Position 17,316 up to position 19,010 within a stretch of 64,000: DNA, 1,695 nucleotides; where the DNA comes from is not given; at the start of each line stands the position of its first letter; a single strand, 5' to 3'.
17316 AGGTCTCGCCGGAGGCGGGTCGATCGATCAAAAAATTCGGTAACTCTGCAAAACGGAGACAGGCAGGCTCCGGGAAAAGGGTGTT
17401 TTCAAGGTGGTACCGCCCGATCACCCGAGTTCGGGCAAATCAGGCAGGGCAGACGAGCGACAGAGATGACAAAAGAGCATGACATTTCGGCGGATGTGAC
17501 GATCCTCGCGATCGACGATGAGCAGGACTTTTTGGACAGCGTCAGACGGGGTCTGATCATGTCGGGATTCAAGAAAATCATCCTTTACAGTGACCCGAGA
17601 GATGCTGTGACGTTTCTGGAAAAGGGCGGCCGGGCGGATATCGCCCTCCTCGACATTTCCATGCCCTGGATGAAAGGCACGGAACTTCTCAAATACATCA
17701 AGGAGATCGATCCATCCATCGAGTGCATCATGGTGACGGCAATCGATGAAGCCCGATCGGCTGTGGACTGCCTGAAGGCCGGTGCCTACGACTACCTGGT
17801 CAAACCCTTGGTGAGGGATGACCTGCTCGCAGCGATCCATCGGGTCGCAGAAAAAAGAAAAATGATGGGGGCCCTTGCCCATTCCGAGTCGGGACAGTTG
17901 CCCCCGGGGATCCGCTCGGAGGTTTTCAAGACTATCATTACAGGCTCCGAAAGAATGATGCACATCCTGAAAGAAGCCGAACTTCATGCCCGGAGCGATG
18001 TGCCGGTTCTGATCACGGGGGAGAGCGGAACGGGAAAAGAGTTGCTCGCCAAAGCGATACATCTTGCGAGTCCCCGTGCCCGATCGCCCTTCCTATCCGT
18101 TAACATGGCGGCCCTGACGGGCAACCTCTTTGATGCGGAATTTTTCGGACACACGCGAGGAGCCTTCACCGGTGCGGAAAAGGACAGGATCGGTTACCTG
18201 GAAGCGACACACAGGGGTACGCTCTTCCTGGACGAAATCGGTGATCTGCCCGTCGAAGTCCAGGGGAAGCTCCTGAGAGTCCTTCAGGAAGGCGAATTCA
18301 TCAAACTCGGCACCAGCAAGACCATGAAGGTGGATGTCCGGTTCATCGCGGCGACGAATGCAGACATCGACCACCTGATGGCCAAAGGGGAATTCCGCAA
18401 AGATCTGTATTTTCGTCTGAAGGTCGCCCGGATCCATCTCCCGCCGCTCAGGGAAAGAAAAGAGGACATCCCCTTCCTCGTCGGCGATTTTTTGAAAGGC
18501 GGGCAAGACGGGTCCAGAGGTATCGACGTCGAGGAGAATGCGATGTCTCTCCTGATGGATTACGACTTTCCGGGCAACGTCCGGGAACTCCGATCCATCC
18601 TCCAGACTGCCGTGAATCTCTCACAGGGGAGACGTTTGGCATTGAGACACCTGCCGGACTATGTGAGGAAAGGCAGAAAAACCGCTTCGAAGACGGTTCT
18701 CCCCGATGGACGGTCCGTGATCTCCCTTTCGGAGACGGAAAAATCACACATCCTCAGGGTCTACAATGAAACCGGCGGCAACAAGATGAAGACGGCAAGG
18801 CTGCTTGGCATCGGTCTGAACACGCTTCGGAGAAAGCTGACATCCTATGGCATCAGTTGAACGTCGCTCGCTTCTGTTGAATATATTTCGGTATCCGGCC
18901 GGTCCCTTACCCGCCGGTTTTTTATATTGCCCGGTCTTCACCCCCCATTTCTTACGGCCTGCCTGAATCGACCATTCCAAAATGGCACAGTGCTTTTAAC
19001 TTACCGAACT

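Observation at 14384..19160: Two CsgD/LuxR-type loci share the same sigma-54 promoter architecture and flank an NtrC-type activator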

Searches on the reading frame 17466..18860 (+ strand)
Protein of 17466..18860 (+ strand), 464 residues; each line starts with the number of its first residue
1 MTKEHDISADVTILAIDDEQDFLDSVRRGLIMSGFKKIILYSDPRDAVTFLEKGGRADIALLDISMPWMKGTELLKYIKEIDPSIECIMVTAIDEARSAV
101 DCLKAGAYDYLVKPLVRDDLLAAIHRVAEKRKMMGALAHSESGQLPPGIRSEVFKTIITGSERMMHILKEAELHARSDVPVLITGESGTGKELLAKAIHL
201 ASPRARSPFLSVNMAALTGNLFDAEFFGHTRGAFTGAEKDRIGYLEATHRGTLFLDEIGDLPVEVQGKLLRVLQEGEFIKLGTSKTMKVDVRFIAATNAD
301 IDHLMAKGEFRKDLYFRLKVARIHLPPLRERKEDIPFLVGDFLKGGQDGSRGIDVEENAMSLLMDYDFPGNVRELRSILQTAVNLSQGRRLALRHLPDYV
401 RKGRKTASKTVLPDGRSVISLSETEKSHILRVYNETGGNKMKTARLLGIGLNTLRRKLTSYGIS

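Call 8: search_protein_families(library=pfam, proteins=[window:17466-18860:+], max_evalue=0.01)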
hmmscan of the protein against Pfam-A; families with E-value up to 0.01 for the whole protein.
window:17466-18860:+ (464 aa): 12 families
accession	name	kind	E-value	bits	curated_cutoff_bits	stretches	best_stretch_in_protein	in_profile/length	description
PF00158.32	Sigma54_activat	-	1.1e-64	217.6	20.2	1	157-324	1-168/168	Sigma-54 interaction domain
PF00072.30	Response_reg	-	2.5e-23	82.8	30.2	1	13-124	1-110/111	Response regulator receiver domain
PF25601.1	AAA_lid_14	-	1.5e-20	73.3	27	1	329-408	1-82/87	AAA+ ATPase lid domain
PF14532.12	Sigma54_activ_2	-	8.5e-20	71.8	25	1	161-328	4-138/138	Sigma-54 interaction domain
PF02954.25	HTH_8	-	2.8e-10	40.2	22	1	421-461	2-42/42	Bacterial regulatory protein, Fis family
PF07728.20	AAA_5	-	1.9e-06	28.4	22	1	180-298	1-122/139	AAA domain (dynein-related subfamily)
PF00004.35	AAA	-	1e-05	26.4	21.2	1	181-304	1-114/131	ATPase family associated with various cellular activities (AAA)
PF07724.20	AAA_2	-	7.1e-05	23.3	27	1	180-308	5-134/166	AAA domain (Cdc48 subfamily)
PF01078.27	Mg_chelatase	-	0.00016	21.6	20.3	1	178-298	22-157/207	Magnesium chelatase, subunit ChlI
PF13556.12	HTH_30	-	0.0026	18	27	1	429-458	4-33/59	PucR C-terminal helix-turn-helix domain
PF00493.29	MCM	-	0.0036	16.9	23.3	0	169-306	48-180/224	MCM P-loop domain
PF12759.13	HTH_Tnp_IS1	-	0.0063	16.6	24.9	0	441-460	25-44/46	InsA C-terminal domain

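Call 12: find_encoding_contigs(protein=window:17466-18860:+, flank=10000, max_places=6)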
Protein window:17466-18860:+ (464 aa): 22 contigs read that carry it; 6 places shown.
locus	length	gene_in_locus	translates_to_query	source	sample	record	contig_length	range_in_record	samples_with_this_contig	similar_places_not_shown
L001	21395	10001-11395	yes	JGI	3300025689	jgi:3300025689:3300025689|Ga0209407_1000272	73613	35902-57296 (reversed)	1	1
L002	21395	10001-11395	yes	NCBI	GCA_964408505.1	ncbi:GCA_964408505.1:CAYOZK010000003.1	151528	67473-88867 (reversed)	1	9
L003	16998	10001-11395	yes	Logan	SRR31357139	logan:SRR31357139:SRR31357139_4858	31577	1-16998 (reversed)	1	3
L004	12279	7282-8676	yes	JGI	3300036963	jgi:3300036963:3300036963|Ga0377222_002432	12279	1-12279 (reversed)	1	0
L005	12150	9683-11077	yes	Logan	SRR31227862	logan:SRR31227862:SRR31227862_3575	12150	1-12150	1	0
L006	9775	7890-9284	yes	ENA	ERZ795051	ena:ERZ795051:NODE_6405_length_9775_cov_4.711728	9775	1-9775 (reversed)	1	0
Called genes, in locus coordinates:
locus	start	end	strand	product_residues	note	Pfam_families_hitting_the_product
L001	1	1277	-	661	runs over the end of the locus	-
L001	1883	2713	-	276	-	-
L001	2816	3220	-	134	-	-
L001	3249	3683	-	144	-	-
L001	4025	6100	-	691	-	PF00072:Response_reg, PF13426:PAS_9 (faint), PF08448:PAS_4 (faint), PF00989:PAS (faint), PF12860:PAS_7 (faint), PF13188:PAS_8 (faint), PF24820:Diguanyl_cycl_sensor (faint), PF02518:HATPase_c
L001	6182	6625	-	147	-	PF00072:Response_reg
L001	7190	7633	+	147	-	-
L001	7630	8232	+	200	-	PF07963:N_methyl (weak)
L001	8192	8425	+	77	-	-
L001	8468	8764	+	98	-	PF05157:MshEN (weak)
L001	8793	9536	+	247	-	PF00196:GerE, PF08281:Sigma70_r4_2 (weak)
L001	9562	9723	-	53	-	-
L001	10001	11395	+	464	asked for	PF00072:Response_reg, PF00158:Sigma54_activat, PF14532:Sigma54_activ_2, PF00004:AAA (weak), PF07728:AAA_5 (weak), PF25601:AAA_lid_14, PF02954:HTH_8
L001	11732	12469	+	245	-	PF21155:VpsT-like_REC, PF00196:GerE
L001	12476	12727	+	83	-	-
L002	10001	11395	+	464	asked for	PF00072:Response_reg, PF00158:Sigma54_activat, PF14532:Sigma54_activ_2, PF00004:AAA (weak), PF07728:AAA_5 (weak), PF25601:AAA_lid_14, PF02954:HTH_8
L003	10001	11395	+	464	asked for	PF00072:Response_reg, PF00158:Sigma54_activat, PF14532:Sigma54_activ_2, PF00004:AAA (weak), PF07728:AAA_5 (weak), PF25601:AAA_lid_14, PF02954:HTH_8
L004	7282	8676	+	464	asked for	PF00072:Response_reg, PF00158:Sigma54_activat, PF14532:Sigma54_activ_2, PF00004:AAA (weak), PF07728:AAA_5 (weak), PF25601:AAA_lid_14, PF02954:HTH_8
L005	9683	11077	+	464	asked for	PF00072:Response_reg, PF00158:Sigma54_activat, PF14532:Sigma54_activ_2, PF00004:AAA (weak), PF07728:AAA_5 (weak), PF25601:AAA_lid_14, PF02954:HTH_8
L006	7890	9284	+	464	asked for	PF00072:Response_reg, PF00158:Sigma54_activat, PF14532:Sigma54_activ_2, PF00004:AAA (weak), PF07728:AAA_5 (weak), PF25601:AAA_lid_14, PF02954:HTH_8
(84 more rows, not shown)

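Call 13: find_homologous_proteins(query=window:17466-18860:+, max_evalue=1e-60)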
Query window:17466-18860:+ (464 aa): 7659 proteins with E <= 1e-60 among 8000 candidates; the best 120 are listed.
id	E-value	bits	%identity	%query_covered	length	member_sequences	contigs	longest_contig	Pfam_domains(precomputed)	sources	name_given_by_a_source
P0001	1.6e-280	948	93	100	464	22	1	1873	PF00158.33,PF25601.2,PF02954.26,PF00004.36,PF14532.13,PF07728.21,PF00072.31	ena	-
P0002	8.0e-269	910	89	100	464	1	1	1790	PF00158.33,PF25601.2,PF02954.26,PF00004.36,PF14532.13,PF07728.21,PF00072.31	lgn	-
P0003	6.7e-266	900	88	100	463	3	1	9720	PF00158.33,PF25601.2,PF02954.26,PF14532.13,PF00072.31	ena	-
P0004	2.0e-259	879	86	100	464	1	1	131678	PF00158.33,PF25601.2,PF02954.26,PF00004.36,PF14532.13,PF07728.21,PF00072.31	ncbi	-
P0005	6.4e-252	854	83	100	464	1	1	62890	PF00158.33,PF25601.2,PF02954.26,PF00004.36,PF14532.13,PF07728.21,PF00072.31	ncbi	-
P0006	2.1e-250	849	83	100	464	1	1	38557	PF00158.33,PF25601.2,PF02954.26,PF00004.36,PF14532.13,PF07728.21,PF00072.31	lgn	-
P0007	2.3e-246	836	82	100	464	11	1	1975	PF00158.33,PF25601.2,PF02954.26,PF00004.36,PF14532.13,PF07728.21,PF00072.31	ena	-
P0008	7.8e-187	640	65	97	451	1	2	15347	PF00158.33,PF25601.2,PF02954.26,PF00004.36,PF14532.13,PF00072.31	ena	-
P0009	1.5e-180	619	61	97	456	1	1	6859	PF00158.33,PF25601.2,PF02954.26,PF14532.13,PF07728.21,PF00072.31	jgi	jgi:DNA-binding NtrC family response regulator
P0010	3.1e-180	618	63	97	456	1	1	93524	PF00158.33,PF07724.21,PF25601.2,PF02954.26,PF00004.36,PF14532.13,PF07728.21,PF00072.31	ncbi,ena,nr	ncbi:MAG: sigma-54-dependent Fis family transcriptional regulator [Desulfobacterales bacterium]|nr:s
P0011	3.4e-180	618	62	97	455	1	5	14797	PF00158.33,PF25601.2,PF02954.26,PF00004.36,PF14532.13,PF00072.31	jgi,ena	-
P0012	5.0e-180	617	62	97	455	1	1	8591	PF00158.33,PF25601.2,PF02954.26,PF00004.36,PF14532.13,PF00072.31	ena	-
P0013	9.1e-180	616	62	97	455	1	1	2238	PF00158.33,PF25601.2,PF02954.26,PF00004.36,PF14532.13,PF00072.31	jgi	-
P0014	1.0e-179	616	64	97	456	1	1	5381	PF00158.33,PF25601.2,PF02954.26,PF14532.13,PF07728.21,PF00072.31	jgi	-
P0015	2.4e-179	615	62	97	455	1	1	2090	PF00158.33,PF25601.2,PF02954.26,PF00004.36,PF14532.13,PF00072.31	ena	-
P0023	4.8e-178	611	62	97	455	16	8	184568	PF00158.33,PF25601.2,PF02954.26,PF00004.36,PF14532.13,PF00072.31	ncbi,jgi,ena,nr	ncbi:MAG TPA: sigma-54 dependent transcriptional regulator [Syntrophales bacterium]|nr:sigma-54 depe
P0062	2.8e-175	602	62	98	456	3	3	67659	PF00158.33,PF25601.2,PF02954.26,PF00004.36,PF14532.13,PF07728.21,PF00072.31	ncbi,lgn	-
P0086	4.4e-174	598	60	98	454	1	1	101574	PF00158.33,PF07724.21,PF25601.2,PF02954.26,PF00004.36,PF14532.13,PF00072.31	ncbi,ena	-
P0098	4.9e-173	594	61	97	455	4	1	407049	PF00158.33,PF07724.21,PF25601.2,PF02954.26,PF14532.13,PF07728.21,PF00072.31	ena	-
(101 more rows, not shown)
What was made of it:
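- The close orthologue group (82-93% identity) is clearly set apart from the next hits at 65% or below (call 13).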

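Call 15: find_encoding_contigs(protein=P0004, flank=10000, max_places=1)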
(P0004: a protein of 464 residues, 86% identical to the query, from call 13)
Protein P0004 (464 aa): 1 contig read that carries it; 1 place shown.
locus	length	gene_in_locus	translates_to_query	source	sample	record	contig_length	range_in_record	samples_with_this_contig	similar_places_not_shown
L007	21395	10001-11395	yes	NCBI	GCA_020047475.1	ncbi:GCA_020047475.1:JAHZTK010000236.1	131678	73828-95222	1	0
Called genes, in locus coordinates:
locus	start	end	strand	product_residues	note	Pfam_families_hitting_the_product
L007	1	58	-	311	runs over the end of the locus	PF01797:Y1_Tnp, PF08299:Bac_DnaA_C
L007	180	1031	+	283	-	PF05593:RHS_repeat (faint)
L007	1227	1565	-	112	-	PF00578:AhpC-TSA, PF08534:Redoxin (weak)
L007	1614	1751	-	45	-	PF00578:AhpC-TSA, PF08534:Redoxin (weak)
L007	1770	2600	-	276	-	-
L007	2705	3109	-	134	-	-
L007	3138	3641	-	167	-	-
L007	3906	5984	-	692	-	PF00072:Response_reg, PF13426:PAS_9 (faint), PF00989:PAS (faint), PF12860:PAS_7 (faint), PF13188:PAS_8 (faint), PF24820:Diguanyl_cycl_sensor (faint), PF08448:PAS_4 (weak), PF02518:HATPase_c, +1 more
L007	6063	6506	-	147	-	PF00072:Response_reg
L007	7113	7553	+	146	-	-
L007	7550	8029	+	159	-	PF07963:N_methyl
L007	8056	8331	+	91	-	-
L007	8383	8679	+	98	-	PF05157:MshEN (weak)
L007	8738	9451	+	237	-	PF00196:GerE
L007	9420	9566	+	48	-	-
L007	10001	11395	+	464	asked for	PF00072:Response_reg, PF00158:Sigma54_activat, PF14532:Sigma54_activ_2, PF00004:AAA (weak), PF07728:AAA_5 (weak), PF25601:AAA_lid_14, PF02954:HTH_8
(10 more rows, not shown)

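Call 16: find_encoding_contigs(protein=P0005, flank=10000, max_places=1)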
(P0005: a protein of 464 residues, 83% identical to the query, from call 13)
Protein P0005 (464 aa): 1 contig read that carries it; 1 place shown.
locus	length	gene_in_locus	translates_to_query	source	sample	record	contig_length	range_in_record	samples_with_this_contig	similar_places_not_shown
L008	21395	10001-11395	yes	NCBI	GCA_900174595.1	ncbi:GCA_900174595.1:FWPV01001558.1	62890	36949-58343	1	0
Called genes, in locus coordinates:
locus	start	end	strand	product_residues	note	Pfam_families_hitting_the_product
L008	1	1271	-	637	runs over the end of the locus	-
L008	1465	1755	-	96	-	PF00578:AhpC-TSA, PF08534:Redoxin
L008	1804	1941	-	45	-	PF00578:AhpC-TSA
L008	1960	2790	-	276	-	-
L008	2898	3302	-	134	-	-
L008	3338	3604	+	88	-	-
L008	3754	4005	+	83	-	-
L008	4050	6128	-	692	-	PF00072:Response_reg, PF00989:PAS (weak), PF12860:PAS_7 (faint), PF13188:PAS_8 (weak), PF13426:PAS_9, PF00989:PAS (weak), PF08448:PAS_4, PF02518:HATPase_c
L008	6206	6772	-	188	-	PF00072:Response_reg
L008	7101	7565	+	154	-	-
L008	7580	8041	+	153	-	PF07963:N_methyl (weak)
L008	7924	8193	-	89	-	-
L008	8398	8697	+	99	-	-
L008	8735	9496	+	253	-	PF00196:GerE, PF08281:Sigma70_r4_2 (weak)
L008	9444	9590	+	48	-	-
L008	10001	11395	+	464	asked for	PF00072:Response_reg, PF00158:Sigma54_activat, PF14532:Sigma54_activ_2, PF00004:AAA (weak), PF07728:AAA_5 (weak), PF25601:AAA_lid_14, PF02954:HTH_8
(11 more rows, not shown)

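Call 17: find_encoding_contigs(protein=P0006, flank=10000, max_places=1)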
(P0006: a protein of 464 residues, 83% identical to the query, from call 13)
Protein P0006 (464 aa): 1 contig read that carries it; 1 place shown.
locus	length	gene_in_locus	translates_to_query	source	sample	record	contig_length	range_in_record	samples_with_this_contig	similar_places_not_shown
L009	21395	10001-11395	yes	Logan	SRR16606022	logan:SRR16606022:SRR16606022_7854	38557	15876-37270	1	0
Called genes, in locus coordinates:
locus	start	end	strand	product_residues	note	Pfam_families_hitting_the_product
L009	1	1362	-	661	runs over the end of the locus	-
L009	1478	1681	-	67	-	PF00578:AhpC-TSA (weak)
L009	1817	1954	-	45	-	PF00578:AhpC-TSA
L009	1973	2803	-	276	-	-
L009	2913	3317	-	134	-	-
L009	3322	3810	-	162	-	-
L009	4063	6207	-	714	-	PF00072:Response_reg, PF00989:PAS (weak), PF12860:PAS_7 (faint), PF13188:PAS_8 (weak), PF13426:PAS_9, PF08448:PAS_4, PF02518:HATPase_c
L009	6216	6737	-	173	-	PF00072:Response_reg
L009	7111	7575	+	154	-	-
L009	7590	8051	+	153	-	PF07963:N_methyl (weak)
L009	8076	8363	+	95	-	-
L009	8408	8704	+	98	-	PF05157:MshEN (weak)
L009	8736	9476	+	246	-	PF00196:GerE, PF08281:Sigma70_r4_2 (weak)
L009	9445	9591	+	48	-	-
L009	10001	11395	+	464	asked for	PF00072:Response_reg, PF00158:Sigma54_activat, PF14532:Sigma54_activ_2, PF00004:AAA (weak), PF07728:AAA_5 (weak), PF25601:AAA_lid_14, PF02954:HTH_8 (weak)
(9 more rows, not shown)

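Call 32: find_encoding_contigs(protein=P0010, flank=10000, max_places=1)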
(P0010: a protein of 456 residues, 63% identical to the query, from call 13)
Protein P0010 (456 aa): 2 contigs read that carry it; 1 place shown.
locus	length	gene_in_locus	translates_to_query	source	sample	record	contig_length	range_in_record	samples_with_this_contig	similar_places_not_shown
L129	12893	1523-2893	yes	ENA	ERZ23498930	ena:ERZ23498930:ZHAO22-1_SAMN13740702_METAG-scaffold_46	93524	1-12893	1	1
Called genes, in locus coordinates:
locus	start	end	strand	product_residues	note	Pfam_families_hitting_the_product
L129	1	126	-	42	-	?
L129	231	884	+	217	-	PF13280:WYL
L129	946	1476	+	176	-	PF02572:CobA_CobO_BtuR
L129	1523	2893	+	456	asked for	PF00072:Response_reg, PF00158:Sigma54_activat, PF14532:Sigma54_activ_2, PF07724:AAA_2 (faint), PF00004:AAA (weak), PF07728:AAA_5 (weak), PF25601:AAA_lid_14, PF02954:HTH_8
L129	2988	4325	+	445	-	PF00990:GGDEF, PF00563:EAL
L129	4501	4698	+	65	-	-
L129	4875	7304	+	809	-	PF00521:DNA_topoisoIV, PF03989:DNA_gyraseA_C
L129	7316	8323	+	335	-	PF01210:NAD_Gly3P_dh_N, PF07479:NAD_Gly3P_dh_C, PF20618:GPD_NAD_C_bact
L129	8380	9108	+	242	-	PF20582:UPF0758_N, PF04002:RadC, PF14464:Prok-JAB (faint)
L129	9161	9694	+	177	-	-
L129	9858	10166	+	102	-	-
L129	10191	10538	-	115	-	-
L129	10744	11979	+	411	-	PF00768:Peptidase_S11 (faint), PF02113:Peptidase_S13, PF13354:Beta-lactamase2 (faint), PF02113:Peptidase_S13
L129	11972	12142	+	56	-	-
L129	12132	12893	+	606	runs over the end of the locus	PF01937:ARMT1-like_dom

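Call 33: find_encoding_contigs(protein=P0023, flank=10000, max_places=1)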
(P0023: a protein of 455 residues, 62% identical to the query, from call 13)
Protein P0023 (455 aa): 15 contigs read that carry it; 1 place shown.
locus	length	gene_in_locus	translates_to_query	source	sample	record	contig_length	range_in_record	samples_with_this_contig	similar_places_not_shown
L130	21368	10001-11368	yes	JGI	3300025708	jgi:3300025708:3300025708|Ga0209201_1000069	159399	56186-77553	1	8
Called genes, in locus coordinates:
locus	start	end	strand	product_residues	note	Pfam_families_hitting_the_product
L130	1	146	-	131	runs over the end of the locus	PF00582:Usp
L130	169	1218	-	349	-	PF03773:ArsP_1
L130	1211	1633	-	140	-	PF25213:HVO_A0261_N (faint), PF01022:HTH_5, PF01047:MarR (weak), PF12840:HTH_20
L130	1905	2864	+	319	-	PF00515:TPR_1 (faint), PF24575:TPR_Slam (weak), PF14559:TPR_19 (weak), PF14559:TPR_19 (weak), PF13432:TPR_16, PF14559:TPR_19 (weak), PF13432:TPR_16 (weak), PF14559:TPR_19 (weak), +22 more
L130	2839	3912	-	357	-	PF00437:T2SSE, PF13191:AAA_16 (faint)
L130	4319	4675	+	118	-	-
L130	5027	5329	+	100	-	-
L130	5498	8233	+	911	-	PF08447:PAS_3, PF13426:PAS_9, PF08448:PAS_4, PF00989:PAS, PF13426:PAS_9, PF00989:PAS, PF08448:PAS_4, PF13426:PAS_9, +8 more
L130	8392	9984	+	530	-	PF00989:PAS, PF08448:PAS_4, PF13426:PAS_9, PF08447:PAS_3, PF00989:PAS (weak), PF13188:PAS_8 (weak), PF08448:PAS_4, PF02518:HATPase_c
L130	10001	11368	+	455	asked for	PF00072:Response_reg, PF00158:Sigma54_activat, PF14532:Sigma54_activ_2, PF00004:AAA (weak), PF25601:AAA_lid_14, PF02954:HTH_8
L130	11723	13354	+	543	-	PF13188:PAS_8 (weak), PF00072:Response_reg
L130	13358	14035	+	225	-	PF00196:GerE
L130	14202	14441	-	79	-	-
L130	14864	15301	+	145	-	PF13279:4HBT_2, PF03061:4HBT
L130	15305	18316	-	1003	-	PF05567:T4P_PilY1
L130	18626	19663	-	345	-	PF01916:DS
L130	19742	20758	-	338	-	PF01797:Y1_Tnp, PF08299:Bac_DnaA_C (weak)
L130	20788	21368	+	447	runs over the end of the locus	PF13742:tRNA_anti_2, PF01336:tRNA_anti-codon, PF17768:RecJ_OB (faint), PF02601:Exonuc_VII_L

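Call 34: find_encoding_contigs(protein=P0008, flank=10000, max_places=1)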
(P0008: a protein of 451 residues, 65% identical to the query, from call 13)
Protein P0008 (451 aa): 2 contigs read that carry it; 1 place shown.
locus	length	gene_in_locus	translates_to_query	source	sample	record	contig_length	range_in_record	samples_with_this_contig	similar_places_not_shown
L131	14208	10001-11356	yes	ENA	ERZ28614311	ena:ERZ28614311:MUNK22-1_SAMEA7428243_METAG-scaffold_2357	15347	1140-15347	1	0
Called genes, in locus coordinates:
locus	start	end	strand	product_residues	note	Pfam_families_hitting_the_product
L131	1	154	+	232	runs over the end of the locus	PF00196:GerE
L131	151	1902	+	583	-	PF05157:MshEN, PF00437:T2SSE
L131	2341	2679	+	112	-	PF05157:MshEN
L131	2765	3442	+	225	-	PF00196:GerE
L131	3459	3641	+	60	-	-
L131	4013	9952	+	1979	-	PF08447:PAS_3, PF00989:PAS, PF08448:PAS_4, PF13426:PAS_9, PF08447:PAS_3, PF13426:PAS_9, PF13426:PAS_9, PF08447:PAS_3, +25 more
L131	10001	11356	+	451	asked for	PF00072:Response_reg, PF00158:Sigma54_activat, PF14532:Sigma54_activ_2, PF00004:AAA (weak), PF25601:AAA_lid_14, PF02954:HTH_8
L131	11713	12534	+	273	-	PF00989:PAS, PF13188:PAS_8 (faint), PF08448:PAS_4 (faint), PF13426:PAS_9 (faint), PF08447:PAS_3, PF00072:Response_reg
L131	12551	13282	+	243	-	PF00196:GerE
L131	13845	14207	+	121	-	?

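Call 37: search_protein_families(library=ncbifam, proteins=[window:17466-18860:+], max_evalue=0.001)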
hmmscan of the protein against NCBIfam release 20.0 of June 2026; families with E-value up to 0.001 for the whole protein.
window:17466-18860:+ (464 aa): 103 families (the best 25 are shown)
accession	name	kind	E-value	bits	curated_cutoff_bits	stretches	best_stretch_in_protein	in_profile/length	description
NF008469.0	PRK11361.1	equivalog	5.6e-112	374.8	714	1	9-463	3-456/461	acetoacetate metabolism transcriptional regulator AtoC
TIGR01818.1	ntrC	equivalog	2.6e-103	346.3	558.6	1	15-408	3-389/463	nitrogen regulation protein NR(I)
NF007689.0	PRK10365.1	equivalog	8e-94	314.9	760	1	9-459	4-440/441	sigma-54-dependent response regulator transcription factor ZraR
NF041552.1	TF_PrdR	equivalog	6.2e-92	308.8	795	1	151-462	263-577/577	sigma-54 dependent transcriptional regulator PrdR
NF008176.1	PRK10923.1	equivalog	2.2e-91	306.8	620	1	15-408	8-393/469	nitrogen regulation protein NR(I)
TIGR02915.1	PEP_resp_reg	equivalog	5.5e-90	302.3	502.6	1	13-463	1-444/445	PEP-CTERM-box response regulator transcription factor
TIGR01817.1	nifA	equivalog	7.7e-90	302.1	528.85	1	151-391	192-433/534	nif-specific transcriptional activator NifA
NF041946.1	LuxO_transreg_Vib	equivalog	4.9e-88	295.9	800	1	41-459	26-458/463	quorum-sensing sigma-54 dependent transcriptional regulator LuxO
NF011695.0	PRK15115.1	equivalog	5.4e-86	289.1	763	1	11-448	7-423/445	two-component system response regulator GlrR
NF003451.0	PRK05022.1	equivalog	4.5e-85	286.3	476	1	151-456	186-503/512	nitric oxide reductase transcriptional regulator NorR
NF049963.1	RespRegFlgRCampy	domain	1.5e-84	284.3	750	1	54-462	42-428/429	fla regulon two-component system response regulator FlgR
NF038308.1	RNA_repair_RtcR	equivalog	2.4e-81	274.2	650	1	154-458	179-513/530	RNA repair transcriptional activator RtcR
NF051870.1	NAssimRespRegNtrX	equivalog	9.5e-81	272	600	1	12-463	3-452/452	nitrogen assimilation response regulator NtrX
NF050807.1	TransRegFlbDCaul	equivalog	2.8e-79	267.1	750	1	155-461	118-438/454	sigma-54-dependent transcriptional regulator FlbD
NF011958.0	PRK15429.1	equivalog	3.5e-79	267.2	830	1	151-463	376-686/692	formate hydrogenlyase transcriptional activator FlhA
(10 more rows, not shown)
